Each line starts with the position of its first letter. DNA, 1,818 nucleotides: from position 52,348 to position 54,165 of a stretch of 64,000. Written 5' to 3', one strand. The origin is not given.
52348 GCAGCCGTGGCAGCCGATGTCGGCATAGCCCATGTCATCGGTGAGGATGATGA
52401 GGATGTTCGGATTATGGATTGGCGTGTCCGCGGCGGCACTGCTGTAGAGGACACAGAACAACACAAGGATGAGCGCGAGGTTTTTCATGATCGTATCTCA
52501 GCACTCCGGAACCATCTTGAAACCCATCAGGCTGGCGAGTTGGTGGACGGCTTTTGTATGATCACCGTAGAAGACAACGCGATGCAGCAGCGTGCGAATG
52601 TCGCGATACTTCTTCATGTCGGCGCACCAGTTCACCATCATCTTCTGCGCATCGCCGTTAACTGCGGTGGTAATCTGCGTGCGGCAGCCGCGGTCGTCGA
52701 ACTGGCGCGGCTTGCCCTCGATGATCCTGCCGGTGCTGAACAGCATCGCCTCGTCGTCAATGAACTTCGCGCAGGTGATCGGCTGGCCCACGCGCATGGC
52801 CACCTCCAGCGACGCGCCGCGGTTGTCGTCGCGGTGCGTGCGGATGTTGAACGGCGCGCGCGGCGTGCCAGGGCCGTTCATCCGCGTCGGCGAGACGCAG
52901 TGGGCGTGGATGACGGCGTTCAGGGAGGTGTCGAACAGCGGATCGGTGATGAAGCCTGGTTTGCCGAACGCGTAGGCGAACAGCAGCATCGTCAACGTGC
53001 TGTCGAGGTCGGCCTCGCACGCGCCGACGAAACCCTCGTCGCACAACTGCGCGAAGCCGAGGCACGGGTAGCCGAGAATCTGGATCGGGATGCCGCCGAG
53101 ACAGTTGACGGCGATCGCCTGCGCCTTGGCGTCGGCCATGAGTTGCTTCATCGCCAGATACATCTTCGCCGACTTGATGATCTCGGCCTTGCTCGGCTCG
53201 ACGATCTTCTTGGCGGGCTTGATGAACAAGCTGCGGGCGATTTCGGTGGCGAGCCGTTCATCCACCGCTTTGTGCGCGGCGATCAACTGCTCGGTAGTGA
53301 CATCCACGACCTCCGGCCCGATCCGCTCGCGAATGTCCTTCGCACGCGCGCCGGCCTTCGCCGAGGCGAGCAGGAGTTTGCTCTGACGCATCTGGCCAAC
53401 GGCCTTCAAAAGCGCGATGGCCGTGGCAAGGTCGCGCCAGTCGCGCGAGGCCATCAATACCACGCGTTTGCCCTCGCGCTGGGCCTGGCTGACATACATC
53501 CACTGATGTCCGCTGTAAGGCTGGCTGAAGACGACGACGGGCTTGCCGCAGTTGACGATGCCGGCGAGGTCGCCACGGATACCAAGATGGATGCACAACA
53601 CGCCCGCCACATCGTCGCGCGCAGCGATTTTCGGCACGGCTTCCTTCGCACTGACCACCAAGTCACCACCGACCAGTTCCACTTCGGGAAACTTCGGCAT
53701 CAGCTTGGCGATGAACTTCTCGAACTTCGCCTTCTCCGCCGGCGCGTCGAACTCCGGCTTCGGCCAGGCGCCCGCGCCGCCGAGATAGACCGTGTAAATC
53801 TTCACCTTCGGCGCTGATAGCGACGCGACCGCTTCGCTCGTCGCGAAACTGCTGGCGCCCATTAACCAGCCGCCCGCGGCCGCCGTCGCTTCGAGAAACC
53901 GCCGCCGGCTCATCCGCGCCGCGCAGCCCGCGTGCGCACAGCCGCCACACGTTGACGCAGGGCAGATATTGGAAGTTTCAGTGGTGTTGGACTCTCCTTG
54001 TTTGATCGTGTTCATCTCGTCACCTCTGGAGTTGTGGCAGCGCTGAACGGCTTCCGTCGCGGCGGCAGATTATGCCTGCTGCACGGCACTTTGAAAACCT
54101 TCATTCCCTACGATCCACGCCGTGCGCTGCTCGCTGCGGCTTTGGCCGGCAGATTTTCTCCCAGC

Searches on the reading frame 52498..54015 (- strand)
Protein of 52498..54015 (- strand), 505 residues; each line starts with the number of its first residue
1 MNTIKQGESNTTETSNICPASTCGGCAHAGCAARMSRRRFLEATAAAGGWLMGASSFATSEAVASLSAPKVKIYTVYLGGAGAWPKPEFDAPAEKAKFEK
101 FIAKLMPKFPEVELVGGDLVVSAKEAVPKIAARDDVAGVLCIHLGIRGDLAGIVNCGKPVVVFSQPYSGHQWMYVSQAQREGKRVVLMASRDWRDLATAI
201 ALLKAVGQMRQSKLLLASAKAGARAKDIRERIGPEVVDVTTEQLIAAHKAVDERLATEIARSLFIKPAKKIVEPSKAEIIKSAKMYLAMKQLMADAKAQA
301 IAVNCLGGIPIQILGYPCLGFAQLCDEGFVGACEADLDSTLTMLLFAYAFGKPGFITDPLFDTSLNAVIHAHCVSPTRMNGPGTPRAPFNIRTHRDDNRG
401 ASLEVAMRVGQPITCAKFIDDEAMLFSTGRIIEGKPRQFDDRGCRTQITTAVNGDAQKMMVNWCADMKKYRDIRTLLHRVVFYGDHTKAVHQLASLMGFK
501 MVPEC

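Call 6: search_protein_families(library=pfam, proteins=[window:52498-54015:-], max_evalue=1)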
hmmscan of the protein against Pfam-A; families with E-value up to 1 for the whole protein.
window:52498-54015:- (505 aa): 3 families
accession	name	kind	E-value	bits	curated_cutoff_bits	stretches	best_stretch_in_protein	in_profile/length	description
PF10518.14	TAT_signal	-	0.053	14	22.7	1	35-48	2-15/21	TAT (twin-arginine translocation) pathway signal sequence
PF07978.19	NIPSNAP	-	0.081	13.6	22.3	1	170-217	51-98/102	NIPSNAP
PF24856.1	AraA_central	-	0.13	13.1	24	1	234-338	28-134/148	L-arabinose isomerase central domain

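Call 7: search_protein_families(library=ncbifam, proteins=[window:52498-54015:-], max_evalue=1)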
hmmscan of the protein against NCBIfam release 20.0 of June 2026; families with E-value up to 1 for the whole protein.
window:52498-54015:- (505 aa): 4 families
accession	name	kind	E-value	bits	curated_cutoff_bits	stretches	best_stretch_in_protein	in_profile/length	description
NF048012.1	SlpQosIsomSftI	equivalog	4.3e-09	35.6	700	1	226-460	177-410/443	sulfoquinovose isomerase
TIGR01409.1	TAT_signal_seq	domain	0.0013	19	16.7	1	36-64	2-29/29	twin-arginine translocation signal domain-containing protein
NF002795.0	PRK02929.1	equivalog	0.006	15.3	622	1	227-340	197-312/499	L-arabinose isomerase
NF007617.0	PRK10265.1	equivalog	0.067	13.1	138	1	140-216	13-90/101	chaperone modulator CbpM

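Call 11: search_solved_structures(query=window:52498-54015:-, max_evalue=1, show_alignments=2)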
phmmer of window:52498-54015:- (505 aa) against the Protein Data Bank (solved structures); distinct sequences matched with E-value up to 1: 10.
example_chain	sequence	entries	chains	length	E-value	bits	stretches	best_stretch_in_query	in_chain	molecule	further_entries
5bvl_A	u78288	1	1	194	1.5e-06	30.4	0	160-199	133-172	designed TIM barrel sTIM11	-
6yqy_A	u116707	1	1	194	2e-06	30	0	161-199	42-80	de novo designed TIM barrel sTIM11noCys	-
7osu_A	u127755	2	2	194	2.5e-06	29.7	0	161-199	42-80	sTIM11noCys-SB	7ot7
7a8s_A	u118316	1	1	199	8.9e-06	27.9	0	161-199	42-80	sTIM11_h3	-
8r8o_A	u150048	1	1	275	2.3e-05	26.5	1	156-199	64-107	HalluTIM3-1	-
8r8n_A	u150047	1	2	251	8.3e-05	24.7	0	160-199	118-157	HalluTIM2-2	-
7osv_A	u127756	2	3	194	0.11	14.4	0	159-200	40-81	DeNovoTIM6-SB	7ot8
6z2i_A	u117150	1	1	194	0.13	14.1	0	161-200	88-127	de novo designed TIM barrel DeNovoTIM6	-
6wcv_B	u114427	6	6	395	0.48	12.2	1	280-310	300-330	Succinate--CoA ligase [GDP-forming] subunit beta, mitochondrial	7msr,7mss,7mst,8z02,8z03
1gaq_B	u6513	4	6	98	0.73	11.7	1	5-64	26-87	FERREDOXIN I | Ferredoxin-1, chloroplastic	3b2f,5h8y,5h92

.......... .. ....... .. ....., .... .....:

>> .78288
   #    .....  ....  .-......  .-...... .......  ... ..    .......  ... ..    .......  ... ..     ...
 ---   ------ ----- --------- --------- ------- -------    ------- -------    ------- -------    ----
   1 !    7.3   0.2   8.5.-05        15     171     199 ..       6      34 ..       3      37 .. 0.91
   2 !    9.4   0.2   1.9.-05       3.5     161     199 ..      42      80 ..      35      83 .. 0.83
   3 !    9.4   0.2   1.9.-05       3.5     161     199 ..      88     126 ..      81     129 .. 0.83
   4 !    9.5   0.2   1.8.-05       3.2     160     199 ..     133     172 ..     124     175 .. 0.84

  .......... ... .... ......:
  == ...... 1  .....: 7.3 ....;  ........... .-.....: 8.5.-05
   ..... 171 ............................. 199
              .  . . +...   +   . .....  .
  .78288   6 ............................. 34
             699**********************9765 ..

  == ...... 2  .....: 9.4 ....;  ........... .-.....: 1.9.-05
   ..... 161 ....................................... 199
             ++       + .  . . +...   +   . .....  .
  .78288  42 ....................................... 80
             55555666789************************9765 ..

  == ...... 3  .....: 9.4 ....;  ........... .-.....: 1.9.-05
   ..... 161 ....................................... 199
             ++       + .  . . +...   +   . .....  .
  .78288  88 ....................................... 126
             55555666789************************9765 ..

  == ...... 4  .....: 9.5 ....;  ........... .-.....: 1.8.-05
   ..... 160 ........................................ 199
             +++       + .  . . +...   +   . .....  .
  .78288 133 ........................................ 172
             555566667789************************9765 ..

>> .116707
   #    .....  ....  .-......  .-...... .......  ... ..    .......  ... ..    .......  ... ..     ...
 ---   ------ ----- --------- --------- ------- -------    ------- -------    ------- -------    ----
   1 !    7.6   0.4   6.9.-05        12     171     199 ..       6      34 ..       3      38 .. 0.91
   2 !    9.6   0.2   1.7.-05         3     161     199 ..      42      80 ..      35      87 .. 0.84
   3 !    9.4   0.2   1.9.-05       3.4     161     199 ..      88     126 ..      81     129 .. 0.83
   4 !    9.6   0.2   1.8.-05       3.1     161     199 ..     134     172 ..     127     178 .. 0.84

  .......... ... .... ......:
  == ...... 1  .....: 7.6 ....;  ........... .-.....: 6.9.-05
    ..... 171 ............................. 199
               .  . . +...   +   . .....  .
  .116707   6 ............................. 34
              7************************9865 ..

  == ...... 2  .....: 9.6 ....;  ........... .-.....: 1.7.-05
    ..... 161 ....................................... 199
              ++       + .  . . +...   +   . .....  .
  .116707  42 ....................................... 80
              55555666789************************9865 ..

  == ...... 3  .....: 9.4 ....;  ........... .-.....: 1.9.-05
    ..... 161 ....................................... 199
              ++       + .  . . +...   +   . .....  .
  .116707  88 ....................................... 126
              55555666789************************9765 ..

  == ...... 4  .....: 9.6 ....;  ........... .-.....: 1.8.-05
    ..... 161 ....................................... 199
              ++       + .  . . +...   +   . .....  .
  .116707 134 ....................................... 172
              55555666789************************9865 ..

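Call 14: find_homologous_proteins(query=window:52498-54015:-)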
Query window:52498-54015:- (505 aa): 2046 proteins with E <= 0.001 among 8000 candidates; the best 120 are listed.
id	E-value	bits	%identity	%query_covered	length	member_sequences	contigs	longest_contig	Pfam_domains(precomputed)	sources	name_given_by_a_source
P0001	0.0e+0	1044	90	100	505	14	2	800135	-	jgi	jgi:hypothetical protein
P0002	0.0e+0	1035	89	100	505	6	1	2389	-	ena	-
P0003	4.4e-281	951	83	100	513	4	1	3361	-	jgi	-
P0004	1.5e-279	946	82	100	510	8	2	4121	-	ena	-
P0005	3.1e-270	915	78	100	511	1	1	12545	-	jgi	jgi:hypothetical protein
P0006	6.4e-268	907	85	92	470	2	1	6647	-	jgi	-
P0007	4.0e-207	707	64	97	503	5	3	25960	-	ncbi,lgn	-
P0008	1.0e-190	653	91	63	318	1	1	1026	-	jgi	jgi:L-fucose isomerase-like protein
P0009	2.4e-185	635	57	96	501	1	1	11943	-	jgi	jgi:hypothetical protein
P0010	9.4e-183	626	58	94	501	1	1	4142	-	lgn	-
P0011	1.4e-182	626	57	97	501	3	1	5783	-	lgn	-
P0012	6.0e-181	620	55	100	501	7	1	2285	-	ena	-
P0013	6.6e-181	620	54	98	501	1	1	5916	-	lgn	-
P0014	4.4e-180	618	56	99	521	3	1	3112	-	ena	-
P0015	2.3e-176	605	59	87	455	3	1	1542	-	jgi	jgi:hypothetical protein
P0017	6.3e-172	591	54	97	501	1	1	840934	-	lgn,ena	-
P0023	4.2e-163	562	53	97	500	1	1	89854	-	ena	-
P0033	1.9e-153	530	53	93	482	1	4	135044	-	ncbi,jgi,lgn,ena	-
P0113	7.2e-140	485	50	93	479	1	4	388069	-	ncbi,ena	-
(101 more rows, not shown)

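Call 21: search_solved_structures(query=A2, max_evalue=1, show_alignments=2)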
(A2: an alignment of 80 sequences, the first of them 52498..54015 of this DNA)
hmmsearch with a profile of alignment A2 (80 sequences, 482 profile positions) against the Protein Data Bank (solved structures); distinct sequences matched with E-value up to 1: 15.
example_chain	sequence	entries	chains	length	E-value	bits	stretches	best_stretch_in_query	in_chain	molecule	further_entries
8r8n_A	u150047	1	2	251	0.0023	19.8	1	67-199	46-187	HalluTIM2-2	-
4f2d_A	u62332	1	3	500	0.0068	18.2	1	144-320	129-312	L-arabinose isomerase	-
2ajt_A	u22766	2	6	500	0.0068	18.2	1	144-320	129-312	L-arabinose isomerase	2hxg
6wvs_A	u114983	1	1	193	0.012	17.4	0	87-181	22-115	DeNovoTIM15 hyperstable de novo TIM barrel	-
5bvl_A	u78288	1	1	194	0.017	16.9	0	145-175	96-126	designed TIM barrel sTIM11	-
6yqy_A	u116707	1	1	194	0.024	16.4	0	145-175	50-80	de novo designed TIM barrel sTIM11noCys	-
7osu_A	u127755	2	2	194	0.037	15.8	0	145-175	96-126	sTIM11noCys-SB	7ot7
6yqx_A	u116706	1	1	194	0.037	15.7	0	89-180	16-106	de novo designed TIM barrel DeNovoTIM13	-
7p12_A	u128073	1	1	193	0.044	15.5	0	146-181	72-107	DeNovoTIM13-SB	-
7a8s_A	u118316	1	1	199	0.047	15.4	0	145-175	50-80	sTIM11_h3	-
7osv_A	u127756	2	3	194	0.052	15.3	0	89-181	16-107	DeNovoTIM6-SB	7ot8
2z5e_A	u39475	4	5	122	0.17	13.5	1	127-181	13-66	Proteasome Assembling Chaperone 3 | Proteasome assembly chaperone 3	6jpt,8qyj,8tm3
8r8o_A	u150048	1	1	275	0.22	13.2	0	142-175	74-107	HalluTIM3-1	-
6f6p_A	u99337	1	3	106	0.86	11.2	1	201-259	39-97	Rab-3A-interacting protein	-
6f6p_C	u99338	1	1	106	0.86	11.2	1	201-259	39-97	Rab-3A-interacting protein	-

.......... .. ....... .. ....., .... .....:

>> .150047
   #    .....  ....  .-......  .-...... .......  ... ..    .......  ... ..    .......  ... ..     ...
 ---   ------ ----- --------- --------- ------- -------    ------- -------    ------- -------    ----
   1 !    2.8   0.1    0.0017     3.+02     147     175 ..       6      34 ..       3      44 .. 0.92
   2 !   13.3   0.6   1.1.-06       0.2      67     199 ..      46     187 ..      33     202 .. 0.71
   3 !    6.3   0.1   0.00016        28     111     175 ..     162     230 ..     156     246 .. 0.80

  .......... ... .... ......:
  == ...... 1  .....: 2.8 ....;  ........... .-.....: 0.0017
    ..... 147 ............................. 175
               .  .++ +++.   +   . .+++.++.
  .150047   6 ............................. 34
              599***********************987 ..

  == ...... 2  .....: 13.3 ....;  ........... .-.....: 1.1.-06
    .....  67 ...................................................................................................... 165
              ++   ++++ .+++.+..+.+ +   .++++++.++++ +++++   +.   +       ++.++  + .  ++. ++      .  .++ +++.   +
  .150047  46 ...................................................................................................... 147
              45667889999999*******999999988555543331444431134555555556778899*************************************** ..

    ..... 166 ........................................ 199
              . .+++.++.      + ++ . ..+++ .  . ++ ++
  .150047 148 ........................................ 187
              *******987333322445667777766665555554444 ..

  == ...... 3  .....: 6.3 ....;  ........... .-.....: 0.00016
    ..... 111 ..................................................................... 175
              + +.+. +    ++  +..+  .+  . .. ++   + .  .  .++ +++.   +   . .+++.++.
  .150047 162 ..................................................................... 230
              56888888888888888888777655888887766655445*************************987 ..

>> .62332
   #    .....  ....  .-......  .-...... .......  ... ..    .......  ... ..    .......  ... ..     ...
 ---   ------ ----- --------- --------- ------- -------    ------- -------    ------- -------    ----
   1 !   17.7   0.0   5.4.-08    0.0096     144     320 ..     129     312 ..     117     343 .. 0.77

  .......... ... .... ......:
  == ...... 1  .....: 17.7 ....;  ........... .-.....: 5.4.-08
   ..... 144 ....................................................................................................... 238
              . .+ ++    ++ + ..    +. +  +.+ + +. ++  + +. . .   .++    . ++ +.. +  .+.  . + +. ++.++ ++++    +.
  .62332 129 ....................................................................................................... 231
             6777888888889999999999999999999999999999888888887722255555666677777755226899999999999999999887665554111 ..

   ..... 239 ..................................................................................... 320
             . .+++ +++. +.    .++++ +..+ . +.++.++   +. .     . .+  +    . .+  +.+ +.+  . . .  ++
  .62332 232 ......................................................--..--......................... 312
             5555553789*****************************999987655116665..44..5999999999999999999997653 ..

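Call 24: find_encoding_contigs(protein=P0001, flank=10000, max_places=2)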
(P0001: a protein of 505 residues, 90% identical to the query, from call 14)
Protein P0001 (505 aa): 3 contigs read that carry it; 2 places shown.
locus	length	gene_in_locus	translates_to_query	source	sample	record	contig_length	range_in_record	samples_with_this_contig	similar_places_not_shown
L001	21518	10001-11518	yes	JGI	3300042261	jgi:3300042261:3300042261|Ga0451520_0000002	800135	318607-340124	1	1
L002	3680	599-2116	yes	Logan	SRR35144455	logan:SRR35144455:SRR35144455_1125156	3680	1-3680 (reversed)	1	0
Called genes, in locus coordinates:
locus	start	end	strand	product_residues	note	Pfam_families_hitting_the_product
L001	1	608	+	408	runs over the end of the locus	PF01408:GFO_IDH_MocA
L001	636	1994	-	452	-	PF00202:Aminotran_3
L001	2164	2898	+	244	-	-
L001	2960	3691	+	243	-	-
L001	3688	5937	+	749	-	PF03104:DNA_pol_B_exo1, PF00136:DNA_pol_B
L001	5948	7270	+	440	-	PF16075:DUF4815 (weak), PF25182:NonGDSL (faint), PF13472:Lipase_GDSL_2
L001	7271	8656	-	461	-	PF02646:RmuC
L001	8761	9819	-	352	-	PF03664:Glyco_hydro_62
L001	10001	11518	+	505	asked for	-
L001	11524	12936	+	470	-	PF00884:Sulfatase, PF16347:SGSH_C (weak), PF14707:Sulfatase_C (weak)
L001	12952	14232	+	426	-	-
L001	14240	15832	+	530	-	PF00884:Sulfatase, PF01663:Phosphodiest (faint), PF16347:SGSH_C (weak)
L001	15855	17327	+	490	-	PF00884:Sulfatase, PF01663:Phosphodiest (weak), PF16347:SGSH_C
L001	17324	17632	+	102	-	PF00884:Sulfatase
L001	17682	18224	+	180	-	PF04542:Sigma70_r2, PF08281:Sigma70_r4_2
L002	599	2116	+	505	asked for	-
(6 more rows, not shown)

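Call 25: find_encoding_contigs(protein=P0017, flank=8000, max_places=1)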
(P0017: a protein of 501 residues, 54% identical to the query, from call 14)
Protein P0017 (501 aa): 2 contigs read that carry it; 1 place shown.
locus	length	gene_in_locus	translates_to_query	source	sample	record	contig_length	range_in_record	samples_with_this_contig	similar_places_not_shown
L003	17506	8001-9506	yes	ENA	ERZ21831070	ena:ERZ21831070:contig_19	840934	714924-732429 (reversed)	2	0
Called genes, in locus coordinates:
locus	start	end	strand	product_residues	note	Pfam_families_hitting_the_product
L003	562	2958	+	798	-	PF04909:Amidohydro_2, PF00202:Aminotran_3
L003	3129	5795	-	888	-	PF13229:Beta_helix (faint)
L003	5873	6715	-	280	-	PF06439:3keto-disac_hyd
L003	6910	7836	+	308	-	PF12833:HTH_18, PF00165:HTH_AraC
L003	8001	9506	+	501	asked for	-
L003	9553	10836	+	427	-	PF01408:GFO_IDH_MocA, PF19051:GFO_IDH_MocA_C2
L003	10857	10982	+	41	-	-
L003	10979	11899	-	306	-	PF00036:EF-hand_1 (faint), PF13499:EF-hand_7 (faint), PF13202:EF-hand_5 (faint), PF13405:EF-hand_6 (faint), PF01596:Methyltransf_3, PF08704:GCD14 (weak), PF13578:Methyltransf_24, PF13649:Methyltransf_25 (weak)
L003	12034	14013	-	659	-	PF13646:HEAT_2 (weak), PF02985:HEAT (faint), PF13646:HEAT_2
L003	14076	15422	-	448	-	PF01408:GFO_IDH_MocA, PF19051:GFO_IDH_MocA_C2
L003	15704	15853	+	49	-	PF08244:Glyco_hydro_32C (weak)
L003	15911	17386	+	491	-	PF00232:Glyco_hydro_1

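Call 26: find_encoding_contigs(protein=P0033, flank=8000, max_places=1)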
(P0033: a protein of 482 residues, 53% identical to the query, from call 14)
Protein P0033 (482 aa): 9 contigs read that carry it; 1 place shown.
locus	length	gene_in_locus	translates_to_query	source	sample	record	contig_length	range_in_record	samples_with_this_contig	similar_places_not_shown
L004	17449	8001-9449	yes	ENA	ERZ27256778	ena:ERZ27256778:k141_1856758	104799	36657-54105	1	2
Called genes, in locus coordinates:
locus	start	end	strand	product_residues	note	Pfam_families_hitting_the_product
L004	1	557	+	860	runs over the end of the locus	PF00690:Cation_ATPase_N, PF00122:E1-E2_ATPase, PF00702:Hydrolase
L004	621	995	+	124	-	PF11964:SpoIIAA-like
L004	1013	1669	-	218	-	PF02525:Flavodoxin_2, PF03358:FMN_red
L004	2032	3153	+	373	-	PF00248:Aldo_ket_red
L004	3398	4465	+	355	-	PF09699:Paired_CXXCH_1 (faint), PF14522:Cytochrome_C7 (weak), PF14537:Cytochrom_c3_2 (weak), PF06439:3keto-disac_hyd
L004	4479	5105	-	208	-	PF02599:CsrA, PF00072:Response_reg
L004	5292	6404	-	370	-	PF00072:Response_reg, PF00512:HisKA, PF02518:HATPase_c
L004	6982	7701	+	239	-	PF13189:Cytidylate_kin2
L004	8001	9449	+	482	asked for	-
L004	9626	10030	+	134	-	PF02577:BFN_dom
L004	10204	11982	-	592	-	PF00696:AA_kinase, PF22468:ACT_9 (weak), PF13840:ACT_7, PF22468:ACT_9, PF01842:ACT, PF22468:ACT_9, PF13840:ACT_7, PF22468:ACT_9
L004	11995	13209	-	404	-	PF01676:Metalloenzyme, PF10143:PhosphMutase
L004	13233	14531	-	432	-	PF03447:NAD_binding_3, PF00742:Homoserine_dh, PF01842:ACT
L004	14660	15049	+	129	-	-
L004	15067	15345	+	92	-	-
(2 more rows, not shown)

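Call 32: predict_structure(alignment_id=A2)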
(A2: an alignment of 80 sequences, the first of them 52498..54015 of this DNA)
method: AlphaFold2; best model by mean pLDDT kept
length: 505 residues; sequences in the alignment: 80
mean_pLDDT: 88.0   pTM: 0.85
mean pLDDT of the five models: 88.0, 87.0, 87.0, 86.7, 84.9
residues with pLDDT >= 90: 369; 70-90: 72; 50-70: 21; < 50: 43
segments of 3 or more residues with pLDDT < 50: 1-32, 49-51, 53-60
pLDDT, mean of each block of 10 residues (from residue 1): 36 38 40 65 64 45 84 96 74 96 98 97 94 97 89 95 89 92 96 97 98 95 92 97 98 98 98 96 98 98 91 95 98 95 98 95 95 94 97 90 96 96 95 83 85 95 84 84 97 96 88
secondary structure, 60 per line:
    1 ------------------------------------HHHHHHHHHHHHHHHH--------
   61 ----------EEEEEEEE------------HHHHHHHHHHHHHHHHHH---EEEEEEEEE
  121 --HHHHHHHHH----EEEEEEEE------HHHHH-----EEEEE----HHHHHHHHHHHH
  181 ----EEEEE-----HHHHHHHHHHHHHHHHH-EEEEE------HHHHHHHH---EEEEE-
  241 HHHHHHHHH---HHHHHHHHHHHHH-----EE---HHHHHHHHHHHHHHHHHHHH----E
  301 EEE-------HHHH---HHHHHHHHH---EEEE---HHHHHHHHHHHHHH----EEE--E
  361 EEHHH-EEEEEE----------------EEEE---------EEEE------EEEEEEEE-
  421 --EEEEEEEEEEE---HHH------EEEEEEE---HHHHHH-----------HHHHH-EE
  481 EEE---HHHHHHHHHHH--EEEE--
elements in order: H37-52 E71-78 H91-108 E112-120 H123-131 E136-143 H150-154 E160-164 H169-180 E185-189 H195-211 E213-217 H224-231 E235-239 H241-249 H253-265 H276-295 E300-303 H311-314 H318-326 E330-333 H337-350 E355-357 E360-362 E367-372 E389-392 E402-405 E412-419 E423-433 E446-452 H456-461 H473-477 E479-483 H487-497 E500-503

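Call 36: fold_search(model_id=the predicted structure, library=pdb)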
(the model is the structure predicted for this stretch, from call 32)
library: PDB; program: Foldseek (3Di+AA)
matches with E <= 10: 834; with E <= 0.001: 37
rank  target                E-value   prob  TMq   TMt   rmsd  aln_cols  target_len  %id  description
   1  7chl_B                1.8e-20  1.00  0.65  0.65   5.6       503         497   14  Crystal structure of hybrid Arabinose isomerase AI-10 (released 2021-10-20)
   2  7cxo_A                1.9e-20  1.00  0.63  0.65   5.4       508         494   14  Crystal structure of Arabinose isomerase from hybrid AI10 (released 2021-09-08)
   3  7chl_A                2.0e-20  1.00  0.63  0.64   5.7       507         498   14  Crystal structure of hybrid Arabinose isomerase AI-10 (released 2021-10-20)
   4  7chl_F                2.5e-20  1.00  0.64  0.65   5.7       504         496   14  Crystal structure of hybrid Arabinose isomerase AI-10 (released 2021-10-20)
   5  4r1p_B                2.7e-20  1.00  0.65  0.67   5.3       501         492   15  Crystal Structure of Thermophilic Geobacillus kaustophilus L-Arabinose isomerase with Mn2+ (released 2015-08-12)
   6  7cxo_B                3.8e-20  1.00  0.66  0.67   5.3       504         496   13  Crystal structure of Arabinose isomerase from hybrid AI10 (released 2021-09-08)
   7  7cyy_B                4.8e-20  1.00  0.65  0.66   5.2       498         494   14  Crystal structure of Arabinose isomerase from hybrid AI8 with Adonitol (released 2021-09-08)
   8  4r1o_B                1.1e-19  1.00  0.65  0.66   5.3       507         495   14  Crystal Structure of Thermophilic Geobacillus kaustophilus L-Arabinose isomerase (released 2015-08-12)
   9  4f2d_A                1.1e-19  1.00  0.64  0.65   5.8       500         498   12  Crystal Structure of Escherichia coli L-arabinose Isomerase (ECAI) complexed with Ribitol (released 2012-05-30)
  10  7cxo_C                1.2e-19  1.00  0.63  0.65   5.5       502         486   14  Crystal structure of Arabinose isomerase from hybrid AI10 (released 2021-09-08)
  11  4r1p_F                1.6e-19  1.00  0.65  0.66   5.2       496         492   15  Crystal Structure of Thermophilic Geobacillus kaustophilus L-Arabinose isomerase with Mn2+ (released 2015-08-12)
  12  4r1o_A                1.6e-19  1.00  0.64  0.65   5.6       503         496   15  Crystal Structure of Thermophilic Geobacillus kaustophilus L-Arabinose isomerase (released 2015-08-12)
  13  4r1o_E                2.0e-19  1.00  0.64  0.65   5.4       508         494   15  Crystal Structure of Thermophilic Geobacillus kaustophilus L-Arabinose isomerase (released 2015-08-12)
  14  2ajt_A                3.6e-19  1.00  0.64  0.65   5.4       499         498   13  Crystal structure of L-Arabinose Isomerase from E.coli (released 2005-08-16)
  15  4r1o_F                4.9e-19  1.00  0.65  0.66   5.5       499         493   14  Crystal Structure of Thermophilic Geobacillus kaustophilus L-Arabinose isomerase (released 2015-08-12)
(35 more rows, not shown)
